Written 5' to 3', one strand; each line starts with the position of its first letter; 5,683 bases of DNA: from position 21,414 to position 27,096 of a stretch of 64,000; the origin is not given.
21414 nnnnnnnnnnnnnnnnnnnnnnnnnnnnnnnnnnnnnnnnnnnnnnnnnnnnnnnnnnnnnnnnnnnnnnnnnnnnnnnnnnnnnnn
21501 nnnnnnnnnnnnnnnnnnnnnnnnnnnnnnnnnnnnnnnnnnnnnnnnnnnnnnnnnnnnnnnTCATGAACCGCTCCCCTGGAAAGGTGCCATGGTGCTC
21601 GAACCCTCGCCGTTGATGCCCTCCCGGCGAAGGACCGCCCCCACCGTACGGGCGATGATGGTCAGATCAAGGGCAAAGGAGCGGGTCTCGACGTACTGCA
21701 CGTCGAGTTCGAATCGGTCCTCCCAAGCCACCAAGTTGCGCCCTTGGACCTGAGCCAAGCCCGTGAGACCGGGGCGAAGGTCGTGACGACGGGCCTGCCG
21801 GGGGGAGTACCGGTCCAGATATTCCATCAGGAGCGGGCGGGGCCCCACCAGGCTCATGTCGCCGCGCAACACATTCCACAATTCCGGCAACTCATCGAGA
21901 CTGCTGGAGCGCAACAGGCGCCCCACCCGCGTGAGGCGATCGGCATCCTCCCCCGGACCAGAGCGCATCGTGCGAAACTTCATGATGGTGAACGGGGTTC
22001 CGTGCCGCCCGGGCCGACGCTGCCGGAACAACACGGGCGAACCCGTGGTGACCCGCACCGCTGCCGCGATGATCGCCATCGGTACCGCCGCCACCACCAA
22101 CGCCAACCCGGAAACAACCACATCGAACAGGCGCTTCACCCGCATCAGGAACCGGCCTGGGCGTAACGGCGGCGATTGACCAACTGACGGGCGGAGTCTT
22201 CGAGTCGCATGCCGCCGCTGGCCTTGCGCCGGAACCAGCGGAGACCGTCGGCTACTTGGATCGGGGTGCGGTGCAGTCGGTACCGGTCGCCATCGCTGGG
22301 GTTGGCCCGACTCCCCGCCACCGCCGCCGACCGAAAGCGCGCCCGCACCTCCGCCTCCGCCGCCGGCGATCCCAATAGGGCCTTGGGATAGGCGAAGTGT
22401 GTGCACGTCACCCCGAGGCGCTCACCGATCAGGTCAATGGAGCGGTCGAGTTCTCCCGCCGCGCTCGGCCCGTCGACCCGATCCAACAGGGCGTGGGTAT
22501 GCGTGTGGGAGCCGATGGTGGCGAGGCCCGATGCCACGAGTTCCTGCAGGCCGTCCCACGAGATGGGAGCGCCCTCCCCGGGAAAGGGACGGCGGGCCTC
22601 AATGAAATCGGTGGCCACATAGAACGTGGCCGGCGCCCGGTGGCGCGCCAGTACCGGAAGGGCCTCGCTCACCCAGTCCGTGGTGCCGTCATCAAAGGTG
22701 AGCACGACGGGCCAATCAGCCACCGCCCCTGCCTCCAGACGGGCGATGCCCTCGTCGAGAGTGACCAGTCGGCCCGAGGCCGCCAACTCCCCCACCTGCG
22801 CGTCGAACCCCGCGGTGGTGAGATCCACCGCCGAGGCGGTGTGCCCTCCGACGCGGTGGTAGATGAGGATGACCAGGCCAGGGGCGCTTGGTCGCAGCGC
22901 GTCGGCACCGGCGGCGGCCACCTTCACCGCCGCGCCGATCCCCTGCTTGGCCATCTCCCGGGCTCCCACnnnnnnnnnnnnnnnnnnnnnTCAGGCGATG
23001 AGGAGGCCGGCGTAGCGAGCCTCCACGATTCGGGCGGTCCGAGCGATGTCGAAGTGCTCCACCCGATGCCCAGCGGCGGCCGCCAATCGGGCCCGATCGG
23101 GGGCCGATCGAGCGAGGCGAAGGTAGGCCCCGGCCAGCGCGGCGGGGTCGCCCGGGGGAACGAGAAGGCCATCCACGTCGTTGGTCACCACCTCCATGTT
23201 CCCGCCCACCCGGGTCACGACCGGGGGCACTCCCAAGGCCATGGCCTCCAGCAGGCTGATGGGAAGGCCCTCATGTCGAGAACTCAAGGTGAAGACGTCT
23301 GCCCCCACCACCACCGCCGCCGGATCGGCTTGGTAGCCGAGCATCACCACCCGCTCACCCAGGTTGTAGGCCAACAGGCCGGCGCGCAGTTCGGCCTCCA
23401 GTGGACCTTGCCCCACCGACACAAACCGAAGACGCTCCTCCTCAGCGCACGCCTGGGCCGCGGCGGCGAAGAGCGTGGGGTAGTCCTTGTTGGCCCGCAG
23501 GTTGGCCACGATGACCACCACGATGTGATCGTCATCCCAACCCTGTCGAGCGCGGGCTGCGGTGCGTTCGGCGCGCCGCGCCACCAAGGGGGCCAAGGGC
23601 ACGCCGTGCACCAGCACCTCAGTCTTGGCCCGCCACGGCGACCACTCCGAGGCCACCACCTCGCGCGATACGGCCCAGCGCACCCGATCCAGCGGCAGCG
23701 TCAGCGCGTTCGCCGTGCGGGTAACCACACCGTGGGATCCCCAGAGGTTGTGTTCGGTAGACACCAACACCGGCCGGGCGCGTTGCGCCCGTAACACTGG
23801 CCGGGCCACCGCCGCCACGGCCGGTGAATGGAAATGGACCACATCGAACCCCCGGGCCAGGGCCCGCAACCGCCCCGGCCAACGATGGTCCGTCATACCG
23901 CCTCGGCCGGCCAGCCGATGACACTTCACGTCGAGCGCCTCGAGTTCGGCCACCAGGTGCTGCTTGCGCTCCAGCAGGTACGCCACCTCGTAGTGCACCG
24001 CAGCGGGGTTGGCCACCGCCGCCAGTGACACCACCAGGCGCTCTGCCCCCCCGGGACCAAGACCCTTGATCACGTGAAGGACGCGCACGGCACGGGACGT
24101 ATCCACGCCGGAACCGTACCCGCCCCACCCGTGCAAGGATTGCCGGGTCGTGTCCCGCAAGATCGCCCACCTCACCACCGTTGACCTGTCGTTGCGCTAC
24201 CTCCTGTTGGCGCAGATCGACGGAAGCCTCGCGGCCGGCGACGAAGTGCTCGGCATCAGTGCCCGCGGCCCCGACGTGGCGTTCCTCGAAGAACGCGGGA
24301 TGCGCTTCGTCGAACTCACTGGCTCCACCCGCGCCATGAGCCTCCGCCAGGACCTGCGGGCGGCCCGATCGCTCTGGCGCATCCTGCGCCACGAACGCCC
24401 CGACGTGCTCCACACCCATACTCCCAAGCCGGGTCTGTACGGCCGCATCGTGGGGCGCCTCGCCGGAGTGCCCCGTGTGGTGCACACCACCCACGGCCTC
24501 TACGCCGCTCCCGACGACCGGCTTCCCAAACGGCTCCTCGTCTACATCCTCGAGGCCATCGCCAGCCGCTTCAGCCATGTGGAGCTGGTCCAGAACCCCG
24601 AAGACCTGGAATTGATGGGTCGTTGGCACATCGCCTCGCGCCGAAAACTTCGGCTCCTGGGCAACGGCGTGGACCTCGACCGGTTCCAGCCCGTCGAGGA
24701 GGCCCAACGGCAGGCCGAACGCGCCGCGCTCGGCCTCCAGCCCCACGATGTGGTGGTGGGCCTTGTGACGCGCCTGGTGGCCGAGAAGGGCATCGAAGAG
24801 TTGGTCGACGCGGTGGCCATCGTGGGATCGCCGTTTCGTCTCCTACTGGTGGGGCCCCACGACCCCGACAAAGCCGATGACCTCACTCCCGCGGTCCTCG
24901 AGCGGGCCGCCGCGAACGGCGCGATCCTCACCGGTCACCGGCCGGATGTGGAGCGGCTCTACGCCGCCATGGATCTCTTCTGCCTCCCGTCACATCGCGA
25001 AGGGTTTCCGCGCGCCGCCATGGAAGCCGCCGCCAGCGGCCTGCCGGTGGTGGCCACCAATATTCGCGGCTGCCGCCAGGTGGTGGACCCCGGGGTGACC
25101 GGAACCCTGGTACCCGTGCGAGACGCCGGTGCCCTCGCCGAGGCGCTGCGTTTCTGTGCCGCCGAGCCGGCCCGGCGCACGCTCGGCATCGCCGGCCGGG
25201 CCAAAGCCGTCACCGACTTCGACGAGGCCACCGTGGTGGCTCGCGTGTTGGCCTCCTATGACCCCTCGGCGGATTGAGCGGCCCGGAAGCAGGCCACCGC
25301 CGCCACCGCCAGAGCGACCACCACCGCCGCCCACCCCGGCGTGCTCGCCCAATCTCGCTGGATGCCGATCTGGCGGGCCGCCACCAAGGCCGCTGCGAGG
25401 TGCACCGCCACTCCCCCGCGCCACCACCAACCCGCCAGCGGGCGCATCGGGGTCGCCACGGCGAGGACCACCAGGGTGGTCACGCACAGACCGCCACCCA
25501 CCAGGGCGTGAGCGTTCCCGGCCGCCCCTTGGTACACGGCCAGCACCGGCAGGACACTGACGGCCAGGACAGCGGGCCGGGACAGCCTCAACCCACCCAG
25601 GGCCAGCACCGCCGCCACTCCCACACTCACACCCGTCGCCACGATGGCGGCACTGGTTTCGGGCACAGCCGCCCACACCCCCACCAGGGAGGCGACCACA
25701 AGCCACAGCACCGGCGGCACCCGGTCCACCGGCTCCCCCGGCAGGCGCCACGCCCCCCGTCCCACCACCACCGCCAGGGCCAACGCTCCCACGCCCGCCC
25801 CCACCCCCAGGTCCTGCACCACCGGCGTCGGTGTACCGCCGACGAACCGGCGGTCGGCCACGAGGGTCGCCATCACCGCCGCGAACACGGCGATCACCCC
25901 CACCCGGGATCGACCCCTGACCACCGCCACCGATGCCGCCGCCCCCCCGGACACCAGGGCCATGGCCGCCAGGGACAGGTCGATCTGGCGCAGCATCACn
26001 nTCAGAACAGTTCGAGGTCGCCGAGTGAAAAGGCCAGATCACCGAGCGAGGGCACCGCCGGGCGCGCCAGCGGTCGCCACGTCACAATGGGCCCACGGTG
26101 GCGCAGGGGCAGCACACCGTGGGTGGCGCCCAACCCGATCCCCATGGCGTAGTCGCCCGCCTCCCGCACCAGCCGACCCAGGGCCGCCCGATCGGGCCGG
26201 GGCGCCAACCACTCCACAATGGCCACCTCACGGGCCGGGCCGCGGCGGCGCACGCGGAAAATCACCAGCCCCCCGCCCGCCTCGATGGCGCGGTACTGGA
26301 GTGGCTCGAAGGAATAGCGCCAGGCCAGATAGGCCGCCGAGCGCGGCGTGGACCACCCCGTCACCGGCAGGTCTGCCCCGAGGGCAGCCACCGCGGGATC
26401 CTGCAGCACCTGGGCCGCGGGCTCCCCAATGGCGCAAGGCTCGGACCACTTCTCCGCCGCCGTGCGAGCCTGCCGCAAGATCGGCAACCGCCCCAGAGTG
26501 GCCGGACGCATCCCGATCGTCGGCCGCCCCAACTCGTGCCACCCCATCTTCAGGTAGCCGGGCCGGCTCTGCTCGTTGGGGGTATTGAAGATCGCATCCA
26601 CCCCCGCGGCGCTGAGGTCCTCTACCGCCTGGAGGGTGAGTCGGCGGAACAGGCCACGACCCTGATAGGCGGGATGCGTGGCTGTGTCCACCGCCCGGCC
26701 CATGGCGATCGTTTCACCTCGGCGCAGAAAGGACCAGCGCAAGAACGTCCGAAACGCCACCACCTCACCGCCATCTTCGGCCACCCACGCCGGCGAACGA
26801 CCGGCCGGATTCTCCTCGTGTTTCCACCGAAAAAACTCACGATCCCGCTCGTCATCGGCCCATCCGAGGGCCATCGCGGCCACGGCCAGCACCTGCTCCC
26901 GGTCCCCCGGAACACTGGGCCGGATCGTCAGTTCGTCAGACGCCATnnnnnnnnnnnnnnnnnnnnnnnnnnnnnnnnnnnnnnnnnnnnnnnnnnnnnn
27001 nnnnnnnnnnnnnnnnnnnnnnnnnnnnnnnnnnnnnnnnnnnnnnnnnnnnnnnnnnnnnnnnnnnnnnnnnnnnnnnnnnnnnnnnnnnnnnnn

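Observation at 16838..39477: A ~22.6-kb pgl-like plus nonulosonic-acid glycan locus sits between mfd and pth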

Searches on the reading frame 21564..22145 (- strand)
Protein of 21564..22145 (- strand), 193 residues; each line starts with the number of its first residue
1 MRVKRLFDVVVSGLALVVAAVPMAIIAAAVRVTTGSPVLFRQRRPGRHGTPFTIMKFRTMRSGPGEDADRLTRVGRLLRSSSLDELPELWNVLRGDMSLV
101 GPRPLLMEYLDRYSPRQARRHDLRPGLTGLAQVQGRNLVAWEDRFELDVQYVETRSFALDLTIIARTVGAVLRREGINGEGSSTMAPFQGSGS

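Call 88: search_solved_structures(query=window:21564-22145:-, max_evalue=0.001, show_alignments=1)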
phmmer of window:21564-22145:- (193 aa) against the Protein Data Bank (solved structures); distinct sequences matched with E-value up to 0.001: 7.
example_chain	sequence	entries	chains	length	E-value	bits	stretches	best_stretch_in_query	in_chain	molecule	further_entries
8e37_B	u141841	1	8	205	3.2e-50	173.4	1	3-191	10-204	N,N'-diacetylbacilliosaminyl-1-phosphate transferase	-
8g1n_A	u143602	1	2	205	1.6e-49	171.1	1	3-191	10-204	N,N'-diacetylbacilliosaminyl-1-phosphate transferase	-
9s7s_A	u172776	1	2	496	2e-33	118.7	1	67-178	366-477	UDP-Gal::undecaprenolphosphate Gal-1-P transferase WbaP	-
30wc_A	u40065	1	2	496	2e-33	118.7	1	67-178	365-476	Undecaprenyl-phosphate galactose phosphotransferase WbaP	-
9s8l_A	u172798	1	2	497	2e-33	118.6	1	67-178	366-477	UDP-Gal::undecaprenolphosphate Gal-1-P transferase WbaP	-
30us_A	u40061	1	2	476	3.7e-33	117.8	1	67-176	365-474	UDP-Gal::undecaprenolphosphate Gal-1-P transferase WbaP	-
8t53_A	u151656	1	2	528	1.5e-32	115.8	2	69-176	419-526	Undecaprenyl-phosphate galactose phosphotransferase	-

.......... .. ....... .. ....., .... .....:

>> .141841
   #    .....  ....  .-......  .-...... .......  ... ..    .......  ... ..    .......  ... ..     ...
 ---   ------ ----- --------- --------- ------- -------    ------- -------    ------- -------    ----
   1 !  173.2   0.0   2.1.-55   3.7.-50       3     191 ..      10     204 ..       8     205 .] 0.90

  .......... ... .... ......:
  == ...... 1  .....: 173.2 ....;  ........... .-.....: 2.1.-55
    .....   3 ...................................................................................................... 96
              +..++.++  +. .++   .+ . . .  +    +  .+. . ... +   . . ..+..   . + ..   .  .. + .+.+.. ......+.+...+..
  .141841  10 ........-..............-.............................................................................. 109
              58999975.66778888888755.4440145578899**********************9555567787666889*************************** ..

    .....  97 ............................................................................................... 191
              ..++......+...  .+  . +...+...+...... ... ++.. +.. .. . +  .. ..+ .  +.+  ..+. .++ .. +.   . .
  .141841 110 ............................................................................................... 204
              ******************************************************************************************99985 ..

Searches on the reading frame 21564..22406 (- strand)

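Call 5: search_protein_families(library=pfam, proteins=[window:21564-22406:-])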
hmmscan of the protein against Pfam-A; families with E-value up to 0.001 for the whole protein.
window:21564-22406:- (280 aa): 1 family
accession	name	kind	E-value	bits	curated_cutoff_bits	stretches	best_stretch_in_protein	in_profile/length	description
PF02397.22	Bac_transf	-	5.9e-61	205.6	27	1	91-259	1-178/179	Bacterial sugar transferase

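Call 7: search_protein_families(library=ncbifam, proteins=[window:21564-22406:-])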
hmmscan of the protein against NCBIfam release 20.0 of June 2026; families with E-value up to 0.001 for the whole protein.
window:21564-22406:- (280 aa): 10 families
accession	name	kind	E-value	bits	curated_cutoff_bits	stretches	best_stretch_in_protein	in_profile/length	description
TIGR03025.1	EPS_sugtrans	subfamily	1.6e-70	238.6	295.55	1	88-263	255-443/445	exopolysaccharide biosynthesis polyprenyl glycosylphosphotransferase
TIGR03023.1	WcaJ_sugtrans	equivalog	1.2e-58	199.5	410.75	1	88-261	260-449/453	undecaprenyl-phosphate glucose phosphotransferase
TIGR03022.1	WbaP_sugtrans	subfamily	8.8e-55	186.8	403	2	157-263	348-454/456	undecaprenyl-phosphate galactose phosphotransferase WbaP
NF052601.1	undeca_RfbP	equivalog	6.8e-49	166.3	330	2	156-259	133-236/244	undecaprenyl-phosphate galactose phosphotransferase family protein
NF041877.1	EPS_EpsZ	equivalog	1.5e-45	155.7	800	2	156-263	350-457/459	exopolysaccharide biosynthesis polyisoprenyl-phosphate hexose-1-phosphate transferase EpsZ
TIGR03013.1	EpsB_2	subfamily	1.9e-43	149.2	393.35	1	88-263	252-441/443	TIGR03013 family XrtA/PEP-CTERM system glycosyltransferase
NF050817.1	PolSacchBiosHfsE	equivalog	1.1e-38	133.2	750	1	90-259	271-460/467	polysaccharide biosynthesis protein HfsE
NF011751.0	PRK15204.1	equivalog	8.5e-35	120.2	907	2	156-263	367-474/476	undecaprenyl-phosphate galactose phosphotransferase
NF007518.0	PRK10124.1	equivalog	4.3e-33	114.7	684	1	90-255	273-454/464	undecaprenyl-phosphate glucose phosphotransferase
NF045514.1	glycotran_HepC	equivalog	6.4e-21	74.6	140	1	80-194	106-214/220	heterocyst development glycosyltransferase HepC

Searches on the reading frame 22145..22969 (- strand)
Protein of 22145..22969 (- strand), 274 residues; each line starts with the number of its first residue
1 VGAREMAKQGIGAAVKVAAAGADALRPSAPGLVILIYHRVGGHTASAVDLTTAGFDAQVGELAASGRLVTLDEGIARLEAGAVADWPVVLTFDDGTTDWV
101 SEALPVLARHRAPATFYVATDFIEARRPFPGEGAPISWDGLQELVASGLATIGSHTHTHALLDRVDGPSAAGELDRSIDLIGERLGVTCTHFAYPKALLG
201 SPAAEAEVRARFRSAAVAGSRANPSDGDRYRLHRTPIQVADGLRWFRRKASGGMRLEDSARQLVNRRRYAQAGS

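Call 5: search_protein_families(library=pfam, proteins=[window:22145-22969:-])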
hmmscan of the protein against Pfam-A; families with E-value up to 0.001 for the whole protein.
window:22145-22969:- (274 aa): 1 family
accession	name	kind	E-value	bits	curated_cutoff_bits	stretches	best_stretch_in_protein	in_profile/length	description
PF01522.26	Polysacc_deac_1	-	1.4e-21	77.1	23.1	1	87-198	8-107/124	Polysaccharide deacetylase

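Call 7: search_protein_families(library=ncbifam, proteins=[window:22145-22969:-])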
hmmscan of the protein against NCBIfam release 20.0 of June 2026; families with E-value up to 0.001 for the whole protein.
window:22145-22969:- (274 aa): 5 families
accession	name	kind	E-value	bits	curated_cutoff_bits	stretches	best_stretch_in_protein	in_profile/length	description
TIGR03938.2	deacetyl_PgaB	equivalog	7.6e-10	37.7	321.9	1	34-158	5-144/621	poly-beta-1,6-N-acetyl-D-glucosamine N-deacetylase PgaB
TIGR03933.1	PIA_icaB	equivalog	6.6e-07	29.1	248.35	1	51-234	36-226/245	intercellular adhesin biosynthesis polysaccharide N-deacetylase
NF050820.1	PolSacchBiosHfsH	equivalog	4.2e-05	23.3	400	1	88-213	36-156/249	oligosaccharide deacetylase HfsH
TIGR04243.1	nodulat_NodB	equivalog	4.7e-05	23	240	1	88-166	4-71/197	chitooligosaccharide deacetylase NodB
NF011176.0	PRK14581.1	equivalog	0.0006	18.1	1091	1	31-159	48-188/673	poly-beta-1,6-N-acetyl-D-glucosamine N-deacetylase PgaB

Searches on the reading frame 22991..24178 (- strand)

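Call 5: search_protein_families(library=pfam, proteins=[window:22991-24178:-])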
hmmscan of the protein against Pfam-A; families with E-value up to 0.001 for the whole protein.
window:22991-24178:- (395 aa): 4 families
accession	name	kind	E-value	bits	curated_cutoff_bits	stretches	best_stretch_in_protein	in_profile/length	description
PF00534.26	Glycos_transf_1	-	6e-34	117.5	26.4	1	205-369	2-169/172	Glycosyl transferases group 1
PF13692.12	Glyco_trans_1_4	-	2.6e-31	109.2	27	1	220-356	3-140/142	Glycosyl transferases group 1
PF13439.12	Glyco_transf_4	-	4.6e-06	27.2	28.5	1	42-173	1-129/170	Glycosyltransferase Family 4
PF20706.3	GT4-conflict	-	1.9e-05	24.3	26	1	230-336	211-325/385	Family 4 Glycosyltransferase in conflict systems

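Call 7: search_protein_families(library=ncbifam, proteins=[window:22991-24178:-])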
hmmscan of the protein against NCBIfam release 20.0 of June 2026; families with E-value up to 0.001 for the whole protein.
window:22991-24178:- (395 aa): 35 families (the best 25 are shown)
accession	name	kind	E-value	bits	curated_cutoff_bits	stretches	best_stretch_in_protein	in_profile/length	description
TIGR03088.1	stp2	hypoth_equivalog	4.7e-36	124.6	409.05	1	32-387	3-368/374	TIGR03088 family PEP-CTERM/XrtA system glycosyltransferase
NF041876.1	EPS_EpsE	equivalog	1.1e-26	94.1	400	1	215-384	211-388/389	exopolysaccharide biosynthesis GT4 family glycosyltransferase EpsE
TIGR03999.1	thiol_BshA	equivalog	3.9e-25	88.6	273.7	1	123-391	101-372/375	N-acetyl-alpha-D-glucosaminyl L-malate synthase BshA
NF011726.0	PRK15179.1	equivalog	5.2e-18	64.7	733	1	188-343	486-642/694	Vi polysaccharide biosynthesis protein TviE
NF050063.1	ProtGlycPglJ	equivalog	1e-14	54.6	500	1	219-383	195-357/363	N-acetylgalactosamine-N,N'-diacetylbacillosaminyl-diphospho-undecaprenol 4-alpha-N-acetylgalactosaminyltransferase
NF047684.1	TeichurnBiosyTuaC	equivalog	2.5e-14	53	550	1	169-391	170-388/391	teichuronic acid biosynthesis protein TuaC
NF038229.1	Glyco4_Geo_Pelo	equivalog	1.1e-13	50.9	400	1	171-381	120-325/338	GPMC system family 4 glycosyltransferase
NF050056.1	ProtGlycPglH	equivalog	1.5e-13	50.6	600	1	220-381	181-342/354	GalNAc-alpha-(1->4)-GalNAc-alpha-(1->3)-diNAcBac-PP-undecaprenol alpha-1,4-N-acetyl-D-galactosaminyltransferase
TIGR04005.1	wcaL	equivalog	1e-12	47.7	537.6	1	220-358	224-370/406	colanic acid biosynthesis glycosyltransferase WcaL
TIGR04047.1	MSMEG_0565_glyc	hypoth_equivalog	1.2e-12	47.6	259.85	1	106-389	82-371/373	MSMEG_0565 family glycosyltransferase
TIGR03449.1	mycothiol_MshA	equivalog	2.3e-12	46.5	462.5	1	184-391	188-402/406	D-inositol-3-phosphate glycosyltransferase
TIGR04348.1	TIGR04348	equivalog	1.8e-11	43.7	300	1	208-381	127-300/310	selenoneine biosynthesis selenosugar synthase SenB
TIGR02095.1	glgA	subfamily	2.2e-11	43.1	328.45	1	214-339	288-422/477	glycogen/starch synthase, ADP-glucose type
TIGR04063.1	stp3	hypoth_equivalog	5.1e-11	42.1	442.05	1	192-375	188-377/397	TIGR04063 family PEP-CTERM/XrtA system glycosyltransferase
NF012034.0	PRK15490.1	equivalog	5.1e-11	41.7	813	1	235-340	415-520/578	Vi polysaccharide biosynthesis glycosyltransferase TviE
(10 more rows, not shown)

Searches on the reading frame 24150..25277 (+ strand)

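Call 5: search_protein_families(library=pfam, proteins=[window:24150-25277:+])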
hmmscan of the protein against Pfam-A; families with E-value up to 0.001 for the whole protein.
window:24150-25277:+ (375 aa): 7 families
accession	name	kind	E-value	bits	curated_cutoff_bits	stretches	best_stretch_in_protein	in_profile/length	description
PF13692.12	Glyco_trans_1_4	-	6.4e-31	108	27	1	202-334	3-137/142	Glycosyl transferases group 1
PF00534.26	Glycos_transf_1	-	5.1e-30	104.7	26.4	1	187-340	2-159/172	Glycosyl transferases group 1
PF13439.12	Glyco_transf_4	-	7e-18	65.7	28.5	1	28-178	17-170/170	Glycosyltransferase Family 4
PF13579.12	Glyco_trans_4_4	-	1.9e-15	58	29.7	1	28-173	16-158/158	Glycosyl transferase 4-like domain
PF13477.12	Glyco_trans_4_2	-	3.1e-12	47.3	23.4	1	32-131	26-126/139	Glycosyl transferase 4-like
PF20706.3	GT4-conflict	-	2.9e-07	30.3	26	1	193-313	193-321/385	Family 4 Glycosyltransferase in conflict systems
PF13524.12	Glyco_trans_1_2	-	3.9e-06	27.3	25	0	291-365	68-141/144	Glycosyl transferase-like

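Call 7: search_protein_families(library=ncbifam, proteins=[window:24150-25277:+])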
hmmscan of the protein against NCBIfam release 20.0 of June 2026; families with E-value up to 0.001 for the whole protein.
window:24150-25277:+ (375 aa): 37 families (the best 25 are shown)
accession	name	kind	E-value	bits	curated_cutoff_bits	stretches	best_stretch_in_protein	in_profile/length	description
TIGR03088.1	stp2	hypoth_equivalog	2.2e-43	148.7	409.05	1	67-371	65-371/374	TIGR03088 family PEP-CTERM/XrtA system glycosyltransferase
TIGR03449.1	mycothiol_MshA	equivalog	1.4e-24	86.8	462.5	1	83-371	102-401/406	D-inositol-3-phosphate glycosyltransferase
NF053787.1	GlcN_PG_synth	equivalog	5.1e-23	81.5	480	1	75-371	74-357/361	N-acetylglucosaminyl phosphatidylglycerol synthase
NF041876.1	EPS_EpsE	equivalog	3.9e-22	79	400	1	166-361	187-384/389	exopolysaccharide biosynthesis GT4 family glycosyltransferase EpsE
TIGR02149.1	glgA_Coryne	subfamily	5.7e-22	78.4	302.4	1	84-370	84-387/391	glycogen synthase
TIGR03999.1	thiol_BshA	equivalog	4.5e-21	75.2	273.7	1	151-371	153-371/375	N-acetyl-alpha-D-glucosaminyl L-malate synthase BshA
TIGR04063.1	stp3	hypoth_equivalog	7.9e-21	74.4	442.05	1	69-342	78-363/397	TIGR04063 family PEP-CTERM/XrtA system glycosyltransferase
NF047684.1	TeichurnBiosyTuaC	equivalog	1.6e-20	73.4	550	1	70-333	93-348/391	teichuronic acid biosynthesis protein TuaC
TIGR04047.1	MSMEG_0565_glyc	hypoth_equivalog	2.7e-15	56.3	259.85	1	168-351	162-353/373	MSMEG_0565 family glycosyltransferase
NF038229.1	Glyco4_Geo_Pelo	equivalog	1.9e-14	53.5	400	1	65-363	37-329/338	GPMC system family 4 glycosyltransferase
TIGR02472.1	sucr_P_syn_N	equivalog_domain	1.3e-12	47.3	576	1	265-358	331-426/439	sucrose-phosphate synthase, putative, glycosyltransferase domain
NF011726.0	PRK15179.1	equivalog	8.8e-11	40.8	733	1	75-370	392-691/694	Vi polysaccharide biosynthesis protein TviE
NF038011.1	PelF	equivalog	1.7e-10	40.5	100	1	162-332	277-450/489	GT4 family glycosyltransferase PelF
TIGR04157.1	glyco_rSAM_CFB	subfamily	2.9e-10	39.7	400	1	164-326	192-353/406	TIGR04157 family glycosyltransferase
TIGR02095.1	glgA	subfamily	4.6e-10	38.7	328.45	1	177-318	253-420/477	glycogen/starch synthase, ADP-glucose type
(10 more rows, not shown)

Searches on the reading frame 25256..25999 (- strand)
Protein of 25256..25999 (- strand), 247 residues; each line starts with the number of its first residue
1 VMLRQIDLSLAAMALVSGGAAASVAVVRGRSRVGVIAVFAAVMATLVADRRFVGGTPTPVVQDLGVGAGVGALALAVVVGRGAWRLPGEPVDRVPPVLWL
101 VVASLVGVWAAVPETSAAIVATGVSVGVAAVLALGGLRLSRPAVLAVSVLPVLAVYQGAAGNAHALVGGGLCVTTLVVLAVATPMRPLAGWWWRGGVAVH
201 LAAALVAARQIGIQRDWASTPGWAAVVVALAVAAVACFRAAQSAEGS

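Call 12: search_protein_families(library=pfam, proteins=[window:25256-25999:-], max_evalue=0.01)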
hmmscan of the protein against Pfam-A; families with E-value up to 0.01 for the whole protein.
window:25256-25999:- (247 aa): 0 families

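Call 63: search_protein_families(library=pfam, proteins=[window:25256-25999:-], max_evalue=10)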
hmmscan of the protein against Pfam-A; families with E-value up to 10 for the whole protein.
window:25256-25999:- (247 aa): 0 families

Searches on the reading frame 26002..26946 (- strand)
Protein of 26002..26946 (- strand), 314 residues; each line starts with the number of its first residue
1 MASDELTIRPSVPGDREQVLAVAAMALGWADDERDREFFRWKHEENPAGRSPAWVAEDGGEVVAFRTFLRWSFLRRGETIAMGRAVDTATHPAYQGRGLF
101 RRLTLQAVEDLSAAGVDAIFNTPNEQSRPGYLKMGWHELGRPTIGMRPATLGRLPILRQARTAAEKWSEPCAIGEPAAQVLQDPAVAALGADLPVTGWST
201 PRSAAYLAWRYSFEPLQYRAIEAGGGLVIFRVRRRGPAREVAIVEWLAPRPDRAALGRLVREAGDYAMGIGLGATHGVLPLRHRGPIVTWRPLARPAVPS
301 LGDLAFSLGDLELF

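Call 12: search_protein_families(library=pfam, proteins=[window:26002-26946:-], max_evalue=0.01)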
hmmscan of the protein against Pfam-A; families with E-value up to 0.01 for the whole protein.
window:26002-26946:- (314 aa): 4 families
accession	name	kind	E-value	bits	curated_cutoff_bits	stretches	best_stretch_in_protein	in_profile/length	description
PF13527.13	Acetyltransf_9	-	2.2e-14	54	25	1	8-137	2-125/127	Acetyltransferase (GNAT) domain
PF00583.31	Acetyltransf_1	-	7.6e-08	33.1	20.7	1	32-136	18-116/116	Acetyltransferase (GNAT) family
PF13508.13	Acetyltransf_7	-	9.9e-06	26.3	27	1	53-137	5-83/84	Acetyltransferase (GNAT) domain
PF13673.13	Acetyltransf_10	-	0.0045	17.4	23.6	1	49-142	29-113/128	Acetyltransferase (GNAT) domain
